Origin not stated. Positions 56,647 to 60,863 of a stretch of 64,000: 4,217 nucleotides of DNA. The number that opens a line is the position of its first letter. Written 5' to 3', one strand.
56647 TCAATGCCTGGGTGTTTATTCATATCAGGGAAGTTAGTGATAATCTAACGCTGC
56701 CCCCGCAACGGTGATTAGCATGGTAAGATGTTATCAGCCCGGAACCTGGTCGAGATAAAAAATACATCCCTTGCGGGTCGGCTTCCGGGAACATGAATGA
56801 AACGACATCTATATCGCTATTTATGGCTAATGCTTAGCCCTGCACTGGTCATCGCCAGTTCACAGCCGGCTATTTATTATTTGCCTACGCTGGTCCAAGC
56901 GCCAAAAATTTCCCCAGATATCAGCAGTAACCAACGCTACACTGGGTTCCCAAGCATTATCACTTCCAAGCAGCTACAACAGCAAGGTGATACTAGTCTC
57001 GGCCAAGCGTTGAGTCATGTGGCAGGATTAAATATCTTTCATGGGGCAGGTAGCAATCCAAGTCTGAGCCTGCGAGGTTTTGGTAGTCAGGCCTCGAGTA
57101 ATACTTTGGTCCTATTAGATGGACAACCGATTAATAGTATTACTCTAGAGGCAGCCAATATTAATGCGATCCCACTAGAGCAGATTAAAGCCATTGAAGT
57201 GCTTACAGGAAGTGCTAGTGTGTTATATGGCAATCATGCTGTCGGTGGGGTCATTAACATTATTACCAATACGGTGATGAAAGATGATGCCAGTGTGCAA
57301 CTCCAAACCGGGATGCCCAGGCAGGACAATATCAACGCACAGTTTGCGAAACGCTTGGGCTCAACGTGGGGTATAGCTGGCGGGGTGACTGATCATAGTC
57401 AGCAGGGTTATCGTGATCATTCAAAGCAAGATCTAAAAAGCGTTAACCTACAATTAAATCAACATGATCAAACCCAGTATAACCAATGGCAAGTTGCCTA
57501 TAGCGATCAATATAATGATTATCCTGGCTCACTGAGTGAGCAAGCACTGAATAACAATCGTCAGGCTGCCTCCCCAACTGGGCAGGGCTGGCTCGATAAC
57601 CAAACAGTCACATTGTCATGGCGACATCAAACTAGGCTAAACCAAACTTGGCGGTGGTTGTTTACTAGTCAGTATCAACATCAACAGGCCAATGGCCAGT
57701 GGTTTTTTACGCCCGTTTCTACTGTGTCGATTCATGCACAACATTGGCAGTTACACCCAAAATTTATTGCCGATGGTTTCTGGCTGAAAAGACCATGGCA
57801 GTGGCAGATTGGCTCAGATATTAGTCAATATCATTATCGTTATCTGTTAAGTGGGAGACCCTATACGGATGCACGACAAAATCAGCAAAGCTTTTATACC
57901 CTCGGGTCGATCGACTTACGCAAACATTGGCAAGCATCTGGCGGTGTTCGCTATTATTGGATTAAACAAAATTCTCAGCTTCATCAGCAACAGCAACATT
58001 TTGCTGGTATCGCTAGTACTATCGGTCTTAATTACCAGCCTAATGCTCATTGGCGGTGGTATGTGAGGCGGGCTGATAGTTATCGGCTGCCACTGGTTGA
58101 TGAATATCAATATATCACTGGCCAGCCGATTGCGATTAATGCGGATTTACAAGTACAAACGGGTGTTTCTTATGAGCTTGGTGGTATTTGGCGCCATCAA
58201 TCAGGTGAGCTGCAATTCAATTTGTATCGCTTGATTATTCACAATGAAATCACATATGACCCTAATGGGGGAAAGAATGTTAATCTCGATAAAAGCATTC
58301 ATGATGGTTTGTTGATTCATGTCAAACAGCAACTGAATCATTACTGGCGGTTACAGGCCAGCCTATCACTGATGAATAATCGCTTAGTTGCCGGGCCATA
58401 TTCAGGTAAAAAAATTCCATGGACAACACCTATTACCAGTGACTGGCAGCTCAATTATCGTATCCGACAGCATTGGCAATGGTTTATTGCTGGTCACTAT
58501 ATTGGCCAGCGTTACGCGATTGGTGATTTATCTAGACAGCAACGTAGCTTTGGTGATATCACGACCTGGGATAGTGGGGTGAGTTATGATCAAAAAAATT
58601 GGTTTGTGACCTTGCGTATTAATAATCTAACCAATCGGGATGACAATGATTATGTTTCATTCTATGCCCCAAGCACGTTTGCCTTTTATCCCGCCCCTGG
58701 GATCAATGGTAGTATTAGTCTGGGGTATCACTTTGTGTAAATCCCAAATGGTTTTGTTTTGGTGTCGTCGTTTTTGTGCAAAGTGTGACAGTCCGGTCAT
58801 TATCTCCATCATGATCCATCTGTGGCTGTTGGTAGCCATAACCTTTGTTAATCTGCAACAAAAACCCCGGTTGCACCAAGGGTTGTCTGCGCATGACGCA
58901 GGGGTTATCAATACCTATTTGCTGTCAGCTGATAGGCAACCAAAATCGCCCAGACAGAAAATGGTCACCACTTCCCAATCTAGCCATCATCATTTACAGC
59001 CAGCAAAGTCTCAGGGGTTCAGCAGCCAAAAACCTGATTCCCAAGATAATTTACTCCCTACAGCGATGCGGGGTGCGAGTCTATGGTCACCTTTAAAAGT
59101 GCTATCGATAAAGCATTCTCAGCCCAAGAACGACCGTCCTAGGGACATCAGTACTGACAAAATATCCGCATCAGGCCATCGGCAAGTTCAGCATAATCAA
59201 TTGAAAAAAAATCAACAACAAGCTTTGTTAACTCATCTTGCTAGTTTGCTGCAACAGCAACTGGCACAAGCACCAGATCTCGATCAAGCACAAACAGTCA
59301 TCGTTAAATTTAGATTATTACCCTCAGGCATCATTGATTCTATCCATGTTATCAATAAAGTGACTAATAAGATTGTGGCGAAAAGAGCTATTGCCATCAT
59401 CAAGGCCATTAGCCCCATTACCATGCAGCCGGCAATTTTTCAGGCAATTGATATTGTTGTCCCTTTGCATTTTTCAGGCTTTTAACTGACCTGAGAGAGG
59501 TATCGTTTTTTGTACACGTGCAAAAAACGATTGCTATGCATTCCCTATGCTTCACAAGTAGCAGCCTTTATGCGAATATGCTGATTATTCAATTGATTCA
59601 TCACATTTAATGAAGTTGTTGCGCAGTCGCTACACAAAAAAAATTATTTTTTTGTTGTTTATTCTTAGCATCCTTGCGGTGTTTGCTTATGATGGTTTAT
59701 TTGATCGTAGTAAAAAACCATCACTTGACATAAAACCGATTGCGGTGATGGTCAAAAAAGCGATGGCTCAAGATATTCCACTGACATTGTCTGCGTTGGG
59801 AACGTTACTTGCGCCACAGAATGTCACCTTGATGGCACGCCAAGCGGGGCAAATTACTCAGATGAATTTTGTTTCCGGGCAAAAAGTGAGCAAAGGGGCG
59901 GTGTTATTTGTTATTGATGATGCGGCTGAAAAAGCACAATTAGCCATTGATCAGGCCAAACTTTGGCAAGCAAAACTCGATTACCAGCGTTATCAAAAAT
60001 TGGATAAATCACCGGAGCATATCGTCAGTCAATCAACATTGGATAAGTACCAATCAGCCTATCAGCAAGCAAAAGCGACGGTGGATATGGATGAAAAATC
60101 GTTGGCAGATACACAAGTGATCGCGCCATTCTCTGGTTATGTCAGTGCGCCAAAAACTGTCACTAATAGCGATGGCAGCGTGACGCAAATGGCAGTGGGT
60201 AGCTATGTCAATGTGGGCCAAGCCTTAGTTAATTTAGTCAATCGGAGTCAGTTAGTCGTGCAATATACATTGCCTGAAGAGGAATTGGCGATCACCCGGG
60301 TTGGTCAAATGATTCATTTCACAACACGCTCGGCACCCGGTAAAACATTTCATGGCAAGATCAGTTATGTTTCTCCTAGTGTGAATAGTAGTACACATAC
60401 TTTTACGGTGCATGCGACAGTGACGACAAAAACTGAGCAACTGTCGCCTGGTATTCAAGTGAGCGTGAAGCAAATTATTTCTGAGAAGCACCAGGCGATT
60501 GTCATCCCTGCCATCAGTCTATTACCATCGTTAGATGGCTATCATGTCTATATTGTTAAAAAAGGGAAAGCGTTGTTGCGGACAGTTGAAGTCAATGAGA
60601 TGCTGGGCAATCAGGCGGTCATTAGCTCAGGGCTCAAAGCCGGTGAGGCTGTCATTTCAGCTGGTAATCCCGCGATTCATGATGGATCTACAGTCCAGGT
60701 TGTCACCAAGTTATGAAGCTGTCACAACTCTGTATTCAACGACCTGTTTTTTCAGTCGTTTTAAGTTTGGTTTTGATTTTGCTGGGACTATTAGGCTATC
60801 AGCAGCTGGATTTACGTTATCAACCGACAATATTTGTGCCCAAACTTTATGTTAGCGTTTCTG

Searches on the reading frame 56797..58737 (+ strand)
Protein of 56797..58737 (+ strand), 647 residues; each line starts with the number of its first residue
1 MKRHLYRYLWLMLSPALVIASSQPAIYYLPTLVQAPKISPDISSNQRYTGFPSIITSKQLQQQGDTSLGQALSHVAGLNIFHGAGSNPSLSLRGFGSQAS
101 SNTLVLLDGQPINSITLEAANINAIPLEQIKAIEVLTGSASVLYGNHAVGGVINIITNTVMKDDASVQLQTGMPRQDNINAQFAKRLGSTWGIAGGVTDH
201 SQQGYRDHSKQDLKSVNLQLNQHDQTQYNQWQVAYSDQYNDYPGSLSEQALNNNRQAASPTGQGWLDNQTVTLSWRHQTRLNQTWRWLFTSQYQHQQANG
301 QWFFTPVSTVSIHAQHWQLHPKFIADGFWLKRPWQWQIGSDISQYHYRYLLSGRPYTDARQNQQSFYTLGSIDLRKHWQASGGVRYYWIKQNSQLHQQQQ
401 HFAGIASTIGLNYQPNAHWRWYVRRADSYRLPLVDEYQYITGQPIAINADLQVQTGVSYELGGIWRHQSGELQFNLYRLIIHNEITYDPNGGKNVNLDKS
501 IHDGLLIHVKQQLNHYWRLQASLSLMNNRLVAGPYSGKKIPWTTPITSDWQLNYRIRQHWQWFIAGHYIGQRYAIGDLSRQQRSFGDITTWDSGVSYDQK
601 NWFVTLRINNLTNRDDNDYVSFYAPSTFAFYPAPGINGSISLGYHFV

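Call 85: search_protein_families(library=pfam, proteins=[window:56797-58737:+], max_evalue=0.00001)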
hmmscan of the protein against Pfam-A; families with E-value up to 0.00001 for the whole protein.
window:56797-58737:+ (647 aa): 2 families
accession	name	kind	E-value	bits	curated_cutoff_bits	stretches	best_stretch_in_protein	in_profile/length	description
PF07715.20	Plug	-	9e-25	87.7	23.9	1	53-152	10-107/107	TonB-dependent Receptor Plug Domain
PF00593.30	TonB_dep_Rec_b-barrel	-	9.8e-25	88.7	27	1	221-611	9-436/436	TonB dependent receptor-like, beta-barrel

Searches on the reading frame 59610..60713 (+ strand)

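Call 85: search_protein_families(library=pfam, proteins=[window:59610-60713:+], max_evalue=0.00001)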
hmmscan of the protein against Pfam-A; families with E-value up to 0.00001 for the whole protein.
window:59610-60713:+ (368 aa): 2 families
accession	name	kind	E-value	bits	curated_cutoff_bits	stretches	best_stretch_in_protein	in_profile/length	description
PF16576.10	HlyD_D23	-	1.9e-21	76.8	30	1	116-282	54-212/214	Barrel-sandwich domain of CusB or HlyD membrane-fusion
PF13437.12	HlyD_3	-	3.7e-14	53.8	22.2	1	195-281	16-106/106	HlyD family secretion protein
